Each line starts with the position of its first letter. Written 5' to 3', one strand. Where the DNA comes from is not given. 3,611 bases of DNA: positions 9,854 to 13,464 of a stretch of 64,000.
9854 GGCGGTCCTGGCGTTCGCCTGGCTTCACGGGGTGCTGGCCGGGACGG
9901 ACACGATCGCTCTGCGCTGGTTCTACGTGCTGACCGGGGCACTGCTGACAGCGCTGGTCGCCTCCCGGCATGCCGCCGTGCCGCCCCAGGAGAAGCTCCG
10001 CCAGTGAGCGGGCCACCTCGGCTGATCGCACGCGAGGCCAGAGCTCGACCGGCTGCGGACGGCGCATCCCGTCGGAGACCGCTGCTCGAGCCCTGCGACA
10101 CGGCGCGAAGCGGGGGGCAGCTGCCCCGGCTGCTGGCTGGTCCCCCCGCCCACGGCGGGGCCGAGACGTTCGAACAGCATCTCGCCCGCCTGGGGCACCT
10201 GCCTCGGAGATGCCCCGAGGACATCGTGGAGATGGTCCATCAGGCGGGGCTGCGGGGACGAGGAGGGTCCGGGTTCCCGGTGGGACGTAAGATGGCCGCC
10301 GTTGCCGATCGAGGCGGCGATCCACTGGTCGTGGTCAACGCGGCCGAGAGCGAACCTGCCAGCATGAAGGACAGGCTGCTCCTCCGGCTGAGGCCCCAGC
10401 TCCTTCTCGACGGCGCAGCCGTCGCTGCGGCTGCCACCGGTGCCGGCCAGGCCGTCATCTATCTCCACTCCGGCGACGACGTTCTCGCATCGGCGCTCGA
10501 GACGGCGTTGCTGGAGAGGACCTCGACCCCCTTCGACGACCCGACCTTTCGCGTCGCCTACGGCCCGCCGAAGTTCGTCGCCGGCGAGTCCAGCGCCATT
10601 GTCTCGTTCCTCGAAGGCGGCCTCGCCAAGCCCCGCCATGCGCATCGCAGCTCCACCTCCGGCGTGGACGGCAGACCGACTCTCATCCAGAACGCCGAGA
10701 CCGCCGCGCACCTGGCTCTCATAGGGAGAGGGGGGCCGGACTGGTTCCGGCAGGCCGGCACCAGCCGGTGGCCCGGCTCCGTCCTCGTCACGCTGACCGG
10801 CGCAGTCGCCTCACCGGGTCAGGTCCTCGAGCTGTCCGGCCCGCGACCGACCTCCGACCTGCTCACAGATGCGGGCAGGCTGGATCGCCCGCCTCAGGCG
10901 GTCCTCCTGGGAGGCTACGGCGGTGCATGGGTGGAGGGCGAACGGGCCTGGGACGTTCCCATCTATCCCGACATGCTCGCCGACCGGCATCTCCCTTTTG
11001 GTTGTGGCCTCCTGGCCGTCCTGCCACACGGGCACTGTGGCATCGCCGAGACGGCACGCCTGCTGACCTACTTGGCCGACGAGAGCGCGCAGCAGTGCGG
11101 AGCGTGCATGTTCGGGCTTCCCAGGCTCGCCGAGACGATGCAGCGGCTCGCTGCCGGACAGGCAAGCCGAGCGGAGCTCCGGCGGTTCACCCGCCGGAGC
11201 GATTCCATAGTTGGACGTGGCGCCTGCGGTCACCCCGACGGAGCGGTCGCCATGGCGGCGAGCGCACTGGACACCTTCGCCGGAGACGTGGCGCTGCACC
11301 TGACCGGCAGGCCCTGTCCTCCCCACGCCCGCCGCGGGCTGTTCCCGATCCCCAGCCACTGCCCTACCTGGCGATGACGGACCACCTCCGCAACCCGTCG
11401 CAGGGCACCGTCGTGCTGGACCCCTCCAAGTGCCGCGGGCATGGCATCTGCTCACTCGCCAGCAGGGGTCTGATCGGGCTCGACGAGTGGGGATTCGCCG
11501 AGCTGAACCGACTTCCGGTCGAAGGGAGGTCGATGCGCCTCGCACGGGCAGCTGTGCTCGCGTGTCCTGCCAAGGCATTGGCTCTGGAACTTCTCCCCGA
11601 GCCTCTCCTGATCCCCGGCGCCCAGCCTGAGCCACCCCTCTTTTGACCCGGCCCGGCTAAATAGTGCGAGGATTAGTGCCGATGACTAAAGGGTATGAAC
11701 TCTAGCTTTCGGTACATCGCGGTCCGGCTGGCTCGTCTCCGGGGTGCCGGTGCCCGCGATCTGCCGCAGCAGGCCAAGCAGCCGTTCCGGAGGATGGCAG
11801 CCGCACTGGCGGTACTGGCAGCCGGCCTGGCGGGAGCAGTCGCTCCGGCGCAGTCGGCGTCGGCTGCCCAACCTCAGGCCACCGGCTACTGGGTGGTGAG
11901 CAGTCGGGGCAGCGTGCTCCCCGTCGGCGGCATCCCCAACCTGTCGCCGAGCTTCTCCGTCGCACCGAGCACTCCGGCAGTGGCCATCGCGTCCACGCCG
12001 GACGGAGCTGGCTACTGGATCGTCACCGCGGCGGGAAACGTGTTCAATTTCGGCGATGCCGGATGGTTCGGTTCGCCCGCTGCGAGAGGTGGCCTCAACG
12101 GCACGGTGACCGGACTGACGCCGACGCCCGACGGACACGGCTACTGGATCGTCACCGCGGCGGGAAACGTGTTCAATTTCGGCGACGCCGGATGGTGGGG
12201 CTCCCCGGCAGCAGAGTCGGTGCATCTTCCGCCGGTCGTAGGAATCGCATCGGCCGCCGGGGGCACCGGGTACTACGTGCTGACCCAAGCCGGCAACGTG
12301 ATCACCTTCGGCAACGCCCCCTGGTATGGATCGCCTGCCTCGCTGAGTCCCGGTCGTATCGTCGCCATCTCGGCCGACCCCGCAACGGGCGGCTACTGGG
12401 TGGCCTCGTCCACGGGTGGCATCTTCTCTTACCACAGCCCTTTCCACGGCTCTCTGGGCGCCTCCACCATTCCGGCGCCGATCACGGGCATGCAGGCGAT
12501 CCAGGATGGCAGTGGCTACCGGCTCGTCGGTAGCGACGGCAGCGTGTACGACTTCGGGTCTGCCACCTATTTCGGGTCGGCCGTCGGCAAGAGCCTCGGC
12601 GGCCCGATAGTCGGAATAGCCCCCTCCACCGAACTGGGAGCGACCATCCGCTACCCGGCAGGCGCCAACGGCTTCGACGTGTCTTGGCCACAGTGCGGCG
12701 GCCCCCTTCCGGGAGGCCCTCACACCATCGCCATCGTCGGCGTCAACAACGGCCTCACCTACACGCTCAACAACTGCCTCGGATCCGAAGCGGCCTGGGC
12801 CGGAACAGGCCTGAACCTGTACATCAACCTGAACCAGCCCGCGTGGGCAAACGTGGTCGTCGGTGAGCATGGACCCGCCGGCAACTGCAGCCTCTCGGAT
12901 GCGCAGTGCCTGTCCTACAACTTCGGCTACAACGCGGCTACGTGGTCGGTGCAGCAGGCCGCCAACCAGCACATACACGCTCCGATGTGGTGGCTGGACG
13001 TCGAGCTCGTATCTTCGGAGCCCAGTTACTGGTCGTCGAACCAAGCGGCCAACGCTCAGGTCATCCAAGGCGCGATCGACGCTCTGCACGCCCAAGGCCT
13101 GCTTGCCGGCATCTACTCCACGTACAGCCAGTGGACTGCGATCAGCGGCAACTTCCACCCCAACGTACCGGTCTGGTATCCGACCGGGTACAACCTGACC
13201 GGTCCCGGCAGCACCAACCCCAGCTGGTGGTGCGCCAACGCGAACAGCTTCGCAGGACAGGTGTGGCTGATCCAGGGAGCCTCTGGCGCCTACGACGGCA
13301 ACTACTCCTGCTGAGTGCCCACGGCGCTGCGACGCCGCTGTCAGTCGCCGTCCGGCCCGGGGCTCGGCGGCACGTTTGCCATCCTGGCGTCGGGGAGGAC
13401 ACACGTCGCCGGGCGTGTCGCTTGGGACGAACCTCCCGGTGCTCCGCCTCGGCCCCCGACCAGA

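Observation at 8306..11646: apbE / MsrQ-like haem membrane protein / NuoF-like flavo-FeS protein / ferredoxin operon: a possible NAD(P)H-fed transmembrane electron conduit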

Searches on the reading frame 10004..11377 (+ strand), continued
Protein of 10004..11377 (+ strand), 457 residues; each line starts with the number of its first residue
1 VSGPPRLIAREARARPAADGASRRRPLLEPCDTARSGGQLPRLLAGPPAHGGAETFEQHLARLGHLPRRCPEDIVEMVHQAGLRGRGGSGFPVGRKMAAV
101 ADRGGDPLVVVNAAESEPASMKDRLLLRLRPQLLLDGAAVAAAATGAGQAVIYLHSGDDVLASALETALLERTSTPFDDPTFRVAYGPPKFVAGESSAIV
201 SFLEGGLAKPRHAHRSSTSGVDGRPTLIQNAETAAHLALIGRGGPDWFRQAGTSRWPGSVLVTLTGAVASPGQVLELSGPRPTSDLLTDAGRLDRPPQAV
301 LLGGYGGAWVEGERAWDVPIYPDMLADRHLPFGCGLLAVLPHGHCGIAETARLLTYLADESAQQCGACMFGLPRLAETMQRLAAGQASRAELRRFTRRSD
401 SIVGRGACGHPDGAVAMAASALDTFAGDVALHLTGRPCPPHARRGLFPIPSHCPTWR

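Call 26: search_solved_structures(query=window:10004-11377:+, show_alignments=1)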
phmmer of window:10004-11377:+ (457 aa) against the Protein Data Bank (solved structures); distinct sequences matched with E-value up to 0.001: 64 (the best 60 are shown).
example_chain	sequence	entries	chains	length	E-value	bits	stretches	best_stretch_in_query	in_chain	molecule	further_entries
8e9g_F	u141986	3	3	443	2.8e-40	141.7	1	54-443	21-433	NADH-quinone oxidoreductase subunit F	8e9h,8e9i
2fug_1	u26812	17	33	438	1.7e-39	139.1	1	50-439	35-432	NADH-quinone oxidoreductase chain 1 | NADH-QUINONE OXIDOREDUCTASE SUBUNIT 1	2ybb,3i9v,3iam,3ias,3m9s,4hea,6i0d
8oh5_B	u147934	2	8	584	6.2e-38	134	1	66-445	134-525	NAD-reducing hydrogenase subunit HoxF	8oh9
7q4w_B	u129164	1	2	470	7.6e-38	133.7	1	58-447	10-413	Iron hydrogenase HydB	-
7q4v_B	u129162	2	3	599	1.5e-37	132.7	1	57-447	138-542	Iron hydrogenase HydB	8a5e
7p5h_B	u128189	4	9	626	2.8e-37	131.8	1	66-439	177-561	Fe-hydrogenase, subunit beta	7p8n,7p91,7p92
7t2r_B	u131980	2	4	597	2.3e-36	128.8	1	54-441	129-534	NiFe hydrogenase subunit B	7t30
8x9v_F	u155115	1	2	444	2.4e-36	128.8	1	69-415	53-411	NADH-quinone oxidoreductase subunit F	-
9bov_B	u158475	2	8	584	2.4e-36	128.7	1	67-447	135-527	NADH dehydrogenase (Quinone)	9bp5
5xf9_A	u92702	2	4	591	9.4e-36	126.8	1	65-409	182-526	NAD-reducing hydrogenase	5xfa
8a6t_B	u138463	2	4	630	1.7e-35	126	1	72-446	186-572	Electron bifurcating hydrogenase subunit HydB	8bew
9n5u_B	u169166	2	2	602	4.1e-35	124.7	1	68-442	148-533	NfnB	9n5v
7p64_F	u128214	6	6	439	1.6e-34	122.7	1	69-428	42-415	NADH-quinone oxidoreductase subunit F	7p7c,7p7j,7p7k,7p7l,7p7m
7p61_F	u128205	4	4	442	1.7e-34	122.7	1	69-428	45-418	NADH-quinone oxidoreductase subunit F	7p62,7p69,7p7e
7awt_F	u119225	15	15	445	1.7e-34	122.7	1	69-428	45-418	NADH-quinone oxidoreductase subunit F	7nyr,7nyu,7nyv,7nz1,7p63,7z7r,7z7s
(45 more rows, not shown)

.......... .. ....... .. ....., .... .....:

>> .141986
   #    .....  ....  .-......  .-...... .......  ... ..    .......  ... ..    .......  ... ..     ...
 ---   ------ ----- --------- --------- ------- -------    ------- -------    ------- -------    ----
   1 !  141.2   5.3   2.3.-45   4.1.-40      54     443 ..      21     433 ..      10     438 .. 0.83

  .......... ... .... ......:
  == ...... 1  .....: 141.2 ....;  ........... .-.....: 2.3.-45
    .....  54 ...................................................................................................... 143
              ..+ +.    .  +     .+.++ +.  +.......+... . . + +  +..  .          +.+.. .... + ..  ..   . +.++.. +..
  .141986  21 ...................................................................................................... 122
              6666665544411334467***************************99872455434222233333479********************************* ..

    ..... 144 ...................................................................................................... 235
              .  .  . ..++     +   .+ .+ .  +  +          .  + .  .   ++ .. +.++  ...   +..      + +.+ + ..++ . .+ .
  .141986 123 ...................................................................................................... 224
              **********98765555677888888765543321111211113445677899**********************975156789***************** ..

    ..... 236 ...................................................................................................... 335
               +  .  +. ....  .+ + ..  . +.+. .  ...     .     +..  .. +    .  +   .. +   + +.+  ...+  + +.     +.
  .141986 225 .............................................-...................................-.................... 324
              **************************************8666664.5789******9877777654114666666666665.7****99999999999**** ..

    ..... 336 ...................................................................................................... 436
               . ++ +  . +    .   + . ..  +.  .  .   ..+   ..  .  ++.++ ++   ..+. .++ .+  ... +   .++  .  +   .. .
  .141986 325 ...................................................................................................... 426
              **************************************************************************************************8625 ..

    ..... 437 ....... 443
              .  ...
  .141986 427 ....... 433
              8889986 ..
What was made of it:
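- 10004..11377 (+): NuoF-like flavo-iron-sulfur protein (457 aa), the NAD(P)H-oxidising input. NuoF structures match at E 3e-40 (call 26).
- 11096..11227 (+): Variant cluster-binding segment holding C365, C368 and C408. The first canonical Cys is replaced by Ala. Alignment to 8e9g_F (call 26).
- Checked: The first canonical N3 cysteine is Ala: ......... versus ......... in M. smegmatis NuoF (call 26).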

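Call 30: search_protein_families(library=pfam, proteins=[L013:5874-6986:+, L010:5937-6977:+, L009:6326-7000:+, L013:4445-4906:+, L009:4940-5377:+, L057:5027-5416:+, L013:4585-5877:+, L009:4918-6330:+], max_evalue=0.1)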
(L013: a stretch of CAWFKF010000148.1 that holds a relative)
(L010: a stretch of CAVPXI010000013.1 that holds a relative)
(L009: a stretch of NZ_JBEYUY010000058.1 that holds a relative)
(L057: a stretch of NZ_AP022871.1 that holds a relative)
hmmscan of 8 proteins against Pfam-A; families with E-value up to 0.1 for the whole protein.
L013:5874-6986:+ (370 aa): 1 family
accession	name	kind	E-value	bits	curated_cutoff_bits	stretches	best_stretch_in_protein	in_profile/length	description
PF01794.25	Ferric_reduct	-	1e-08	35.7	28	1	19-141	1-119/121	Ferric reductase like transmembrane component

L010:5937-6977:+ (346 aa): 2 families
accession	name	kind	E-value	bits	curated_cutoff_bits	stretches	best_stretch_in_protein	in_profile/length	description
PF01794.25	Ferric_reduct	-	6e-08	33.2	28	1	29-151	1-120/121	Ferric reductase like transmembrane component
PF01292.26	Ni_hydr_CYTB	-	0.011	16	30.1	0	29-88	108-167/179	Prokaryotic cytochrome b561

L009:6326-7000:+ (225 aa): 0 families

L013:4445-4906:+ (153 aa): 0 families

L009:4940-5377:+ (145 aa): 0 families

L057:5027-5416:+ (129 aa): 0 families

L013:4585-5877:+ (430 aa): 1 family
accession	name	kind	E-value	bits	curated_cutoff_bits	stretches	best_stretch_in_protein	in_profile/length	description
PF02424.20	ApbE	-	1.2e-46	159.9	25.6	1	139-401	12-256/266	ApbE family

L009:4918-6330:+ (470 aa): 1 family
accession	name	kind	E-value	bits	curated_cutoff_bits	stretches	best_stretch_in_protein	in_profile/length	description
PF02424.20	ApbE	-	4.8e-52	177.5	25.6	1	170-438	2-256/266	ApbE family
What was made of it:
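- On Ferric_reduct / MsrQ (YedZ)-like di-haem membrane proteins (PF01794): L013 and L010 orthologues score 35.7 and 33.2 bits against a cut-off of 28 (call 30).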

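Call 54: search_protein_families(library=ncbifam, proteins=[L009:2821-3525:+, L009:3522-4910:+, L013:2930-4360:+], max_evalue=0.00001)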
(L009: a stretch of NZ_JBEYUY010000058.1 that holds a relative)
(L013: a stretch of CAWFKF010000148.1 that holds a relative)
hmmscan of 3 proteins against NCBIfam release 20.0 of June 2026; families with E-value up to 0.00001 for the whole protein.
L009:2821-3525:+ (234 aa): 87 families (the best 25 are shown)
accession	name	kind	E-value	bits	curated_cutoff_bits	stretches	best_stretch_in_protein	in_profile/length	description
NF041733.1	resp_reg_CseB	equivalog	7.4e-54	182.5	350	1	13-224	2-226/228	two-component system response regulator CseB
NF008296.0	PRK11083.1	equivalog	3.6e-53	180.3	273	1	12-208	4-205/228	two-component system response regulator CreB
NF040689.1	MtrAB_MtrA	equivalog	1e-51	175.4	300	1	14-224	1-218/219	MtrAB system response regulator MtrA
TIGR02154.1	PhoB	equivalog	1e-50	172.1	296.2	1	12-224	3-225/226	phosphate regulon transcriptional regulator PhoB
NF007928.2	PRK10643.1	equivalog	2.3e-49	168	330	1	13-224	2-216/216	two-component system response regulator PmrA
NF045944.1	ResRegRpaBCyano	equivalog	2.8e-48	164.3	330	1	15-223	1-226/229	response regulator transcription factor RpaB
NF007982.1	PRK10710.1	equivalog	5.1e-47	160.4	380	1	11-226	7-229/235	envelope stress response regulator BaeR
NF041734.1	resp_reg_RppA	equivalog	2.1e-46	158.1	250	1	13-224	2-227/229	two-component system response regulator RppA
NF053854.1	RespRegPhoBBctds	equivalog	2.9e-46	157.6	270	1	14-223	1-223/225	two-component system response regulator PhoB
TIGR01387.1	cztR_silR_copR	subfamily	1.9e-45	155.2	279.2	1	14-223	1-217/218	heavy metal response regulator transcription factor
NF045991.1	RespRegCtrARhodob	equivalog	5.3e-44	150.6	350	1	13-224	2-221/224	response regulator transcription factor CtrA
NF007663.1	PRK10336.1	equivalog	7e-44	150.2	345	1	13-226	2-218/219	quorum sensing response regulator transcription factor QseB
NF007005.1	PRK09468.1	equivalog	1.6e-42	145.6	331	1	11-222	3-229/237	osmolarity response regulator transcription factor OmpR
NF012023.0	PRK15479.1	equivalog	4.3e-40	137.6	337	1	13-229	2-222/224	transcriptional regulator TctD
NF008567.0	PRK11517.1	equivalog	5.3e-40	137.2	353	1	13-228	2-222/223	response regulator transcription factor HprR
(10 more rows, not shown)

L009:3522-4910:+ (462 aa): 66 families (the best 25 are shown)
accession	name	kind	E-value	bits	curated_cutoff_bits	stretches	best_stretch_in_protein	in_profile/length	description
NF007898.0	PRK10604.1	equivalog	5.3e-40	137.9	478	1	164-449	146-428/433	two-component system sensor histidine kinase RstB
TIGR01386.1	cztS_silS_copS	subfamily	6.3e-38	130.9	292.55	1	19-438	18-452/457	heavy metal sensor histidine kinase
NF012163.2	BaeS_SmeS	equivalog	1.2e-37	129.9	500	1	161-443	168-457/457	sensor histidine kinase efflux regulator BaeS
NF033092.0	HK_WalK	equivalog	1.4e-34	119.7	725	1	234-444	372-594/594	cell wall metabolism sensor histidine kinase WalK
NF008312.0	PRK11100.1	equivalog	2.4e-33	115.7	356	1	125-443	150-473/477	two-component system sensor histidine kinase CreC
NF007837.0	PRK10549.1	equivalog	3.3e-33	115.1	603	1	162-445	169-459/466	envelope stress sensor histidine kinase BaeS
NF007007.0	PRK09470.1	equivalog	7.6e-33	114.1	486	1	175-446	186-461/463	envelope stress sensor histidine kinase CpxA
NF008468.0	PRK11360.1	equivalog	3.4e-31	108.3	646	1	238-445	400-609/616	two-component system sensor histidine kinase AtoS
NF040691.1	MtrAB_MtrB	equivalog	8.8e-31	107.5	450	1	171-449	202-497/507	MtrAB system histidine kinase MtrB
NF007004.0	PRK09467.1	equivalog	4e-30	105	415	1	171-444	170-436/440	two-component system sensor histidine kinase EnvZ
NF046044.1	PnpS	equivalog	5e-29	101.5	400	1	237-443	173-390/390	two-component system histidine kinase PnpS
NF007688.0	PRK10364.1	equivalog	1.1e-28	100.2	479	1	226-444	233-451/460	two-component system sensor histidine kinase ZraS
NF008025.0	PRK10755.1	equivalog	2.8e-26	92.1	314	1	168-442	78-354/362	two-component system sensor histidine kinase PmrB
TIGR02966.1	phoR_proteo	equivalog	2.3e-25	89.3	334.2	1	233-437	113-328/333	phosphate regulon sensor histidine kinase PhoR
NF007664.1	PRK10337.1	equivalog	1.6e-23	83.1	475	1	174-440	168-440/442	quorum sensing histidine kinase QseC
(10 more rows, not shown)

L013:2930-4360:+ (476 aa): 68 families (the best 25 are shown)
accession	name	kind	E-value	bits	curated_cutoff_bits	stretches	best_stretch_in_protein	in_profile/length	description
TIGR01386.1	cztS_silS_copS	subfamily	3.8e-55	187.7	292.55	1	23-468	1-447/457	heavy metal sensor histidine kinase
TIGR02966.1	phoR_proteo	equivalog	2.2e-37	128.8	334.2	1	256-467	107-327/333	phosphate regulon sensor histidine kinase PhoR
NF012163.2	BaeS_SmeS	equivalog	1.8e-36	126.1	500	1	188-469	167-447/457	sensor histidine kinase efflux regulator BaeS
NF041735.1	hist_kin_RppB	equivalog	4.4e-36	124.6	400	1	264-474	217-438/438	two-component system sensor histidine kinase RppB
NF033092.0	HK_WalK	equivalog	2.4e-35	122.2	725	2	261-474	370-593/594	cell wall metabolism sensor histidine kinase WalK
NF007837.0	PRK10549.1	equivalog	1.5e-34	119.6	603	1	195-470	174-448/466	envelope stress sensor histidine kinase BaeS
NF008312.0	PRK11100.1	equivalog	2.7e-33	115.5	356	1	152-466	151-460/477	two-component system sensor histidine kinase CreC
NF040691.1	MtrAB_MtrB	equivalog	7.3e-33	114.3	450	1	179-474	182-491/507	MtrAB system histidine kinase MtrB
NF046044.1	PnpS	equivalog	1.5e-32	113.1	400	1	263-474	170-390/390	two-component system histidine kinase PnpS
NF058527.1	HistKinChvGCaul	equivalog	1.6e-31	109.7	740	1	188-464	229-512/535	two-component sensor histidine kinase ChvG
NF008025.0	PRK10755.1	equivalog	4.5e-31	107.8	314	1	197-464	79-339/362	two-component system sensor histidine kinase PmrB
NF007664.1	PRK10337.1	equivalog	1.8e-30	106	475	1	203-464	172-428/442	quorum sensing histidine kinase QseC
NF007004.0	PRK09467.1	equivalog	9.9e-28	97.1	415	1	194-466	165-422/440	two-component system sensor histidine kinase EnvZ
NF007007.0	PRK09470.1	equivalog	4e-27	95.2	486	1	209-469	192-448/463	envelope stress sensor histidine kinase CpxA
NF052314.1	T9SS_HK_PorY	subfamily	5e-27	95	350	1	170-462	119-403/418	PorY family sensor histidine kinase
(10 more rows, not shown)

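Call 67: predict_structure(alignment_id=A4)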
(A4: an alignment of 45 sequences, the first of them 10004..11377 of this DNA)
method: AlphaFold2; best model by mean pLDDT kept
length: 457 residues; sequences in the alignment: 45
mean_pLDDT: 89.5   pTM: 0.88
mean pLDDT of the five models: 89.5, 88.6, 88.1, 87.2, 86.6
residues with pLDDT >= 90: 347; 70-90: 64; 50-70: 17; < 50: 29
segments of 3 or more residues with pLDDT < 50: 1-26
pLDDT, mean of each block of 10 residues (from residue 1): 38 42 48 56 94 97 96 98 86 96 96 89 95 98 98 92 97 91 92 79 87 82 95 98 97 96 97 96 97 98 96 98 96 96 98 93 82 96 98 97 87 95 98 97 93 70
secondary structure, 60 per line:
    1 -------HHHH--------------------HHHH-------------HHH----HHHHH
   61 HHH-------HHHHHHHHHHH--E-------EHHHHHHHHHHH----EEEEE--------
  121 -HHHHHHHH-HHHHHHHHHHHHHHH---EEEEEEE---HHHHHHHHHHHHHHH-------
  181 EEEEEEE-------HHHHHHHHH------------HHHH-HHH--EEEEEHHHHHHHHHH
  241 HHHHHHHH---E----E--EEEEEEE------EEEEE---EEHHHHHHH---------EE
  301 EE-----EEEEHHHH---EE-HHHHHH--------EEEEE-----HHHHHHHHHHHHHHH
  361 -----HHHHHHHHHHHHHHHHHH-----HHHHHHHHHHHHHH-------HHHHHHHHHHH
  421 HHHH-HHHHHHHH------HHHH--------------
elements in order: H8-11 H32-35 H56-63 H71-81 H93-103 E108-112 H122-129 H131-145 E149-155 H159-173 E181-187 H195-203 H216-219 E226-230 H231-248 E260-266 E273-277 H283-289 E299-302 E308-311 H312-315 H322-327 E336-340 H346-360 H366-383 H389-402 H410-424 H426-433 H440-443
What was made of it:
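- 10004..11377 (+): The model has pLDDT 89.5 (call 67).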

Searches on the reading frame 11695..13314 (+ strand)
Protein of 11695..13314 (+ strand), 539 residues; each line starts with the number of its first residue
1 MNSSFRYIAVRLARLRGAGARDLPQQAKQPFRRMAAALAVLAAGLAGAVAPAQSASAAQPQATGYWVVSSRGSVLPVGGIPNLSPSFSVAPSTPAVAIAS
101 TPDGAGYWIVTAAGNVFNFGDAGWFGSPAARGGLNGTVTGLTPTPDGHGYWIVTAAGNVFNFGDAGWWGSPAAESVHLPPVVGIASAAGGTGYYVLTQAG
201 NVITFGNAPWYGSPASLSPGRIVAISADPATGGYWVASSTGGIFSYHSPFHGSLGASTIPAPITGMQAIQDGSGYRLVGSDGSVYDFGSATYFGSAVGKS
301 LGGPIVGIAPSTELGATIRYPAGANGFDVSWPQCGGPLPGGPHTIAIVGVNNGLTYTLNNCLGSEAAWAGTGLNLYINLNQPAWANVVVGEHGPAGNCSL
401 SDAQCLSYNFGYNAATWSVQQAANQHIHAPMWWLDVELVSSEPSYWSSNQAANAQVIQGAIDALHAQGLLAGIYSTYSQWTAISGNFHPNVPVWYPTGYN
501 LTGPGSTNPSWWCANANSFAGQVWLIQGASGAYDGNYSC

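Call 8: search_protein_families(library=pfam, proteins=[window:11695-13314:+], max_evalue=0.01)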
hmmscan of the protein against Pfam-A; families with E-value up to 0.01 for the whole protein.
window:11695-13314:+ (539 aa): 0 families

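Call 9: search_protein_families(library=ncbifam, proteins=[window:11695-13314:+], max_evalue=0.01)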
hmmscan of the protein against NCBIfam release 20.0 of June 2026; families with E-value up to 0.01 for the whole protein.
window:11695-13314:+ (539 aa): 0 families

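Call 10: search_protein_families(library=pfam, proteins=[window:11695-13314:+], max_evalue=10)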
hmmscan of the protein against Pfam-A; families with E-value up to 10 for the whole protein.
window:11695-13314:+ (539 aa): 2 families
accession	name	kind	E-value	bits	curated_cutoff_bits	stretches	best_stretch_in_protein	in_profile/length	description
PF04829.18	PT-VENN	-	0.065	13.8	20.3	1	32-58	9-35/52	Pre-toxin domain with VENN motif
PF22318.1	DUF6971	-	0.21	12.2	27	1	458-484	45-71/89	Domain of unknown function (DUF6971)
